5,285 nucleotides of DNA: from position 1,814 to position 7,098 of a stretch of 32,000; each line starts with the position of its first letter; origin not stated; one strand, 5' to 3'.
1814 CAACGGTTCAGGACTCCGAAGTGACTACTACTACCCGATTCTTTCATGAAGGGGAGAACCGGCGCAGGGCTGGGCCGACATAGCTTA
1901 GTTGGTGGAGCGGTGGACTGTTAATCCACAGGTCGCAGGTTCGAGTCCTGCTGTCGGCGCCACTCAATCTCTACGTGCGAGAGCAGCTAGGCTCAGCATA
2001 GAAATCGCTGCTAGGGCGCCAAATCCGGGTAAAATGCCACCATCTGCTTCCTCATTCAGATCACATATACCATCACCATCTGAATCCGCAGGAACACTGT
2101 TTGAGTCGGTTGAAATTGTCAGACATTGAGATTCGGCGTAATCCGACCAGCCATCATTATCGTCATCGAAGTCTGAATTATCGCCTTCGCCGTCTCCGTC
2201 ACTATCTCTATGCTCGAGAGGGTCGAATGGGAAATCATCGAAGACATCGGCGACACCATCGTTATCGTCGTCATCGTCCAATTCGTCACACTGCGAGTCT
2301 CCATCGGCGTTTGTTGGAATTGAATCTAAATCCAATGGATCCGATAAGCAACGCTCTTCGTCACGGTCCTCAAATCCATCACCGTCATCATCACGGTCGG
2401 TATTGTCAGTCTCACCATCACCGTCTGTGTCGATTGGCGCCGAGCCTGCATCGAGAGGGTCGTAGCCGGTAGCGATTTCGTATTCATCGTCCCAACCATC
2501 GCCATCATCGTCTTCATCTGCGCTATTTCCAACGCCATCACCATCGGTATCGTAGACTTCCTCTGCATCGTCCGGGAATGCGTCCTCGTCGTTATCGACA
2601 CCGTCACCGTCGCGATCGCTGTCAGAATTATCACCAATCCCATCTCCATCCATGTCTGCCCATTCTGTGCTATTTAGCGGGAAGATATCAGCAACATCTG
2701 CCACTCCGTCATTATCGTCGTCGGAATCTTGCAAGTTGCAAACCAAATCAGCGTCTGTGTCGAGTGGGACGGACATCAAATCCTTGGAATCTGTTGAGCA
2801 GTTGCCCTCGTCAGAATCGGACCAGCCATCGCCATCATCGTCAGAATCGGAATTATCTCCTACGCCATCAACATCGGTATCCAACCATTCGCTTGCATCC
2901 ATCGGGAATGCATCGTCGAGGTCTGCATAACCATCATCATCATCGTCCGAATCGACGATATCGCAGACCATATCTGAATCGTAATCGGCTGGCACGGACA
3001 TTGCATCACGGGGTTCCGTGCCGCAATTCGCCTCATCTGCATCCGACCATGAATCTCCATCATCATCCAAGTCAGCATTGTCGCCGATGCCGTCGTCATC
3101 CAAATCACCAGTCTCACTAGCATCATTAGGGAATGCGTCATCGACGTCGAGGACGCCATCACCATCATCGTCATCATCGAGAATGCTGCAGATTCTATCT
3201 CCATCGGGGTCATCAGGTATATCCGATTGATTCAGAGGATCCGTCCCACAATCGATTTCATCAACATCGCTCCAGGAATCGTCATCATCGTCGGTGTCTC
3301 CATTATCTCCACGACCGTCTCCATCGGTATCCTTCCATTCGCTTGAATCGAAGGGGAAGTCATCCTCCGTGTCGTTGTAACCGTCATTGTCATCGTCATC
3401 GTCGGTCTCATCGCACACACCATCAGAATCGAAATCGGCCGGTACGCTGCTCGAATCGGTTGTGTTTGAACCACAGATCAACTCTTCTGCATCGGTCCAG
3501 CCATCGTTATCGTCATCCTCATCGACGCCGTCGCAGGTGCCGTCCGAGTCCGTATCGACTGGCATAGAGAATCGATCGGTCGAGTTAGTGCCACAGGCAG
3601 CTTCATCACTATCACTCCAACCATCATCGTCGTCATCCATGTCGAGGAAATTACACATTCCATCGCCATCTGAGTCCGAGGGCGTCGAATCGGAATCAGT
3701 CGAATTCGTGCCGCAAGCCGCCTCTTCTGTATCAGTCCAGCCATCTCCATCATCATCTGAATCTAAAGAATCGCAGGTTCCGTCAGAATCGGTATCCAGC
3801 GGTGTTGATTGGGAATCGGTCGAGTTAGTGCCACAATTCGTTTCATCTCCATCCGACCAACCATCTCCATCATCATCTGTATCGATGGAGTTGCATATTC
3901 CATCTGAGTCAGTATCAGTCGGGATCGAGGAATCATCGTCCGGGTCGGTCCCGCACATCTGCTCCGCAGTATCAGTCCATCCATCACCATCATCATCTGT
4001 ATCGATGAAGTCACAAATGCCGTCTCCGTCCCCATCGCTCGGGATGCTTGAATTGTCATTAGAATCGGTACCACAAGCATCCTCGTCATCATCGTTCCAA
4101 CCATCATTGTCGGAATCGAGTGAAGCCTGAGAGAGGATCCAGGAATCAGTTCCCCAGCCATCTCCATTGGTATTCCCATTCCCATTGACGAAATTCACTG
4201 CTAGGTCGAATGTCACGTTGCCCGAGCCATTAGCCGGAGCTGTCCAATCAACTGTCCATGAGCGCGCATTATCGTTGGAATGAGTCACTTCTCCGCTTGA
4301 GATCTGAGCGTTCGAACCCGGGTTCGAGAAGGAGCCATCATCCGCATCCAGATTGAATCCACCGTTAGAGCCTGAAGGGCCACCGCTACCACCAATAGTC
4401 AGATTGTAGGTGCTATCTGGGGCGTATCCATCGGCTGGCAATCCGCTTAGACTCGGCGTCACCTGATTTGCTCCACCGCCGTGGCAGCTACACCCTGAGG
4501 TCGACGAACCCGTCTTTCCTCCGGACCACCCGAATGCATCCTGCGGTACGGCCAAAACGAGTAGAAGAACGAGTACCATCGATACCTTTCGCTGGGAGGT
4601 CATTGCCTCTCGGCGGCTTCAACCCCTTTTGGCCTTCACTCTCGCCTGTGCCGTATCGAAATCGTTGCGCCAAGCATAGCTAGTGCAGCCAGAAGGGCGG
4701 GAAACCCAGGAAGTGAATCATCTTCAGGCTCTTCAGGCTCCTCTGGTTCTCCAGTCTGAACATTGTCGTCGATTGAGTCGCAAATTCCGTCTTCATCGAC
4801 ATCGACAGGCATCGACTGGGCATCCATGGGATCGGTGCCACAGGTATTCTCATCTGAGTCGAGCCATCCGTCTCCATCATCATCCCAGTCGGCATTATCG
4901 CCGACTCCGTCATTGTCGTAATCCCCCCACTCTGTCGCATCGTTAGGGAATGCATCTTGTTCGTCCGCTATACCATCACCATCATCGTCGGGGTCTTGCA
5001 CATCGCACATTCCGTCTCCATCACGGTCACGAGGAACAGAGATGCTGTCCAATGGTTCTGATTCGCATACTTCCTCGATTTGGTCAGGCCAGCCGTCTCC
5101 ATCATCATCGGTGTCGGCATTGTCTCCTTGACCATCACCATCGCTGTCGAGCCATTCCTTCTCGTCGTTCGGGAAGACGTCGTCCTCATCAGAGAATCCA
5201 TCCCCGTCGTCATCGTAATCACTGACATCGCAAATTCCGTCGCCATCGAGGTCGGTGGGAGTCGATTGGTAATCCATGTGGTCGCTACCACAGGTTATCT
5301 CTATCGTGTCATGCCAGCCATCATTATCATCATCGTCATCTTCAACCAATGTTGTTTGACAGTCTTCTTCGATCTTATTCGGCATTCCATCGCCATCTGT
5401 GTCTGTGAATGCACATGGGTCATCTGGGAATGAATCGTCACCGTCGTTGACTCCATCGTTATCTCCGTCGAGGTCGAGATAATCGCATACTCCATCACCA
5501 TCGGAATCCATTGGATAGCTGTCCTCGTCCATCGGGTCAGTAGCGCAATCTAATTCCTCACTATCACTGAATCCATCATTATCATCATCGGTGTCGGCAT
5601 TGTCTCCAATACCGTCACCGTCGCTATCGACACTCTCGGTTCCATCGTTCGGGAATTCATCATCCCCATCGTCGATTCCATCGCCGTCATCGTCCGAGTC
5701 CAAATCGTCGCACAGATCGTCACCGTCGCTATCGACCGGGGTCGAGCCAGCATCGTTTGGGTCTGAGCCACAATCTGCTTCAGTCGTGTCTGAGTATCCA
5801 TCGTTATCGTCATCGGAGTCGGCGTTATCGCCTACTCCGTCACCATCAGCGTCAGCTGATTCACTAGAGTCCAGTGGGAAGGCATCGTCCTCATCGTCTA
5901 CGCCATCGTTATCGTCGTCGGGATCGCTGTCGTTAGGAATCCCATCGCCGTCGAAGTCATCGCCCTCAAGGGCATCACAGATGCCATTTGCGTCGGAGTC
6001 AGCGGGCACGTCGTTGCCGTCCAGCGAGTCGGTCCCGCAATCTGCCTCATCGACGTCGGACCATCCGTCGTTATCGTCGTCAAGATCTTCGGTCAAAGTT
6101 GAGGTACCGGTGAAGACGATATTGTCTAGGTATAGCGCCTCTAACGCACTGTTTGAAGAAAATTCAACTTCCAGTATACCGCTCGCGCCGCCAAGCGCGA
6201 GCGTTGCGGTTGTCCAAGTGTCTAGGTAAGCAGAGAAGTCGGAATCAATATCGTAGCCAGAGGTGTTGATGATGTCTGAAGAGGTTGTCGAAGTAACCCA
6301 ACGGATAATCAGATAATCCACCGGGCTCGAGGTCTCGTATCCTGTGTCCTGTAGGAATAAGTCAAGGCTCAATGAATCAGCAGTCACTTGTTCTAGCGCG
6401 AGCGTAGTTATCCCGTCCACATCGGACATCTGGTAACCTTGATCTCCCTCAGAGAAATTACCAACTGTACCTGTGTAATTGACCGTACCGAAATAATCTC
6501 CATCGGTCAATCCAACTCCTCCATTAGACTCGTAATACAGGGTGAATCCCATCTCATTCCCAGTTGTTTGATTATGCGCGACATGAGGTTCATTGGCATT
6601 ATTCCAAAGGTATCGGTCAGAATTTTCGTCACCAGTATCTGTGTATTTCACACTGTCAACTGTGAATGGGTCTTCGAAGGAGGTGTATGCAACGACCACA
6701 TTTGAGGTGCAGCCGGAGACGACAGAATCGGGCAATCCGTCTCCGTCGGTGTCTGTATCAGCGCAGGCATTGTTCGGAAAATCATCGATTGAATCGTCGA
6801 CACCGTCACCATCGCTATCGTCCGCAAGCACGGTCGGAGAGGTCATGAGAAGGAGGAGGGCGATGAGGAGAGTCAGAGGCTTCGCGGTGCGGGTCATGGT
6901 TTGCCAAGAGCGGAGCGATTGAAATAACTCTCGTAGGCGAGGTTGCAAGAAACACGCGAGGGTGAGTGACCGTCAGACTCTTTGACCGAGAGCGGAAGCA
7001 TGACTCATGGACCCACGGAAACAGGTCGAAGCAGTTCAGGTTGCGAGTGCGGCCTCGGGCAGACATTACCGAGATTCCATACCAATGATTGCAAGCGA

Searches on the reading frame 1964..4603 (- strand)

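Call 8: search_protein_families(library=pfam, proteins=[window:1964-4603:-], max_evalue=0.001)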
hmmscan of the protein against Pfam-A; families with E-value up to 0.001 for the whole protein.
window:1964-4603:- (879 aa): 2 families
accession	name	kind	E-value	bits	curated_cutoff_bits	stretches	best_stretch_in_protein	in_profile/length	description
PF02014.22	Reeler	-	0.00019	22.4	21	1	60-136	28-122/131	Reeler domain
PF18884.5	TSP3_bac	-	0.00045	20.5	25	0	283-303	1-21/22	Bacterial TSP3 repeat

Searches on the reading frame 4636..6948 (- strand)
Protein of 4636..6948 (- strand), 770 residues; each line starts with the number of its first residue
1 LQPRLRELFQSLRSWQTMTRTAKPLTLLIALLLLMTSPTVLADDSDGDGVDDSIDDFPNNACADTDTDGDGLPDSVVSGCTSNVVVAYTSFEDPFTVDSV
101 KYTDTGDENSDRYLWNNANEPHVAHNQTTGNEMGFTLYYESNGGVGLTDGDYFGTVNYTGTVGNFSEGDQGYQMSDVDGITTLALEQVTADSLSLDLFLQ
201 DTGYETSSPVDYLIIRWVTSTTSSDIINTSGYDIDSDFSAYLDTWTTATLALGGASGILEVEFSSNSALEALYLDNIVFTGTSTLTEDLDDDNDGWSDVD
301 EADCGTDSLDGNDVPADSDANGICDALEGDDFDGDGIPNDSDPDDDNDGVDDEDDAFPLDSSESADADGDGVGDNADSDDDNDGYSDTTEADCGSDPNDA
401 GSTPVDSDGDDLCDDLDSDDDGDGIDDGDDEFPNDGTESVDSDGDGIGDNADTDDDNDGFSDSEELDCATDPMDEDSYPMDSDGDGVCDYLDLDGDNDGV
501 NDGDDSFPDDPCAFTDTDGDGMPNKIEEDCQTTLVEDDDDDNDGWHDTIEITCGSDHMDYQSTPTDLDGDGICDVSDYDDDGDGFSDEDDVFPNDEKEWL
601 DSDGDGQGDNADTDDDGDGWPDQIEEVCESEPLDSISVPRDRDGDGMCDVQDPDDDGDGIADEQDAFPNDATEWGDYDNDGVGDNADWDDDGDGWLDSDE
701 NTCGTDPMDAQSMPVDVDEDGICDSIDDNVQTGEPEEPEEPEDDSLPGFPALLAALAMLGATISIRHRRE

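Call 8: search_protein_families(library=pfam, proteins=[window:4636-6948:-], max_evalue=0.001)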
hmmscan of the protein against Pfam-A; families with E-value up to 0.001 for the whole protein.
window:4636-6948:- (770 aa): 1 family
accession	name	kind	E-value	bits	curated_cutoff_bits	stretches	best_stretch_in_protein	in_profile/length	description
PF18884.5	TSP3_bac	-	2.4e-09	37.3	25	3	379-400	1-22/22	Bacterial TSP3 repeat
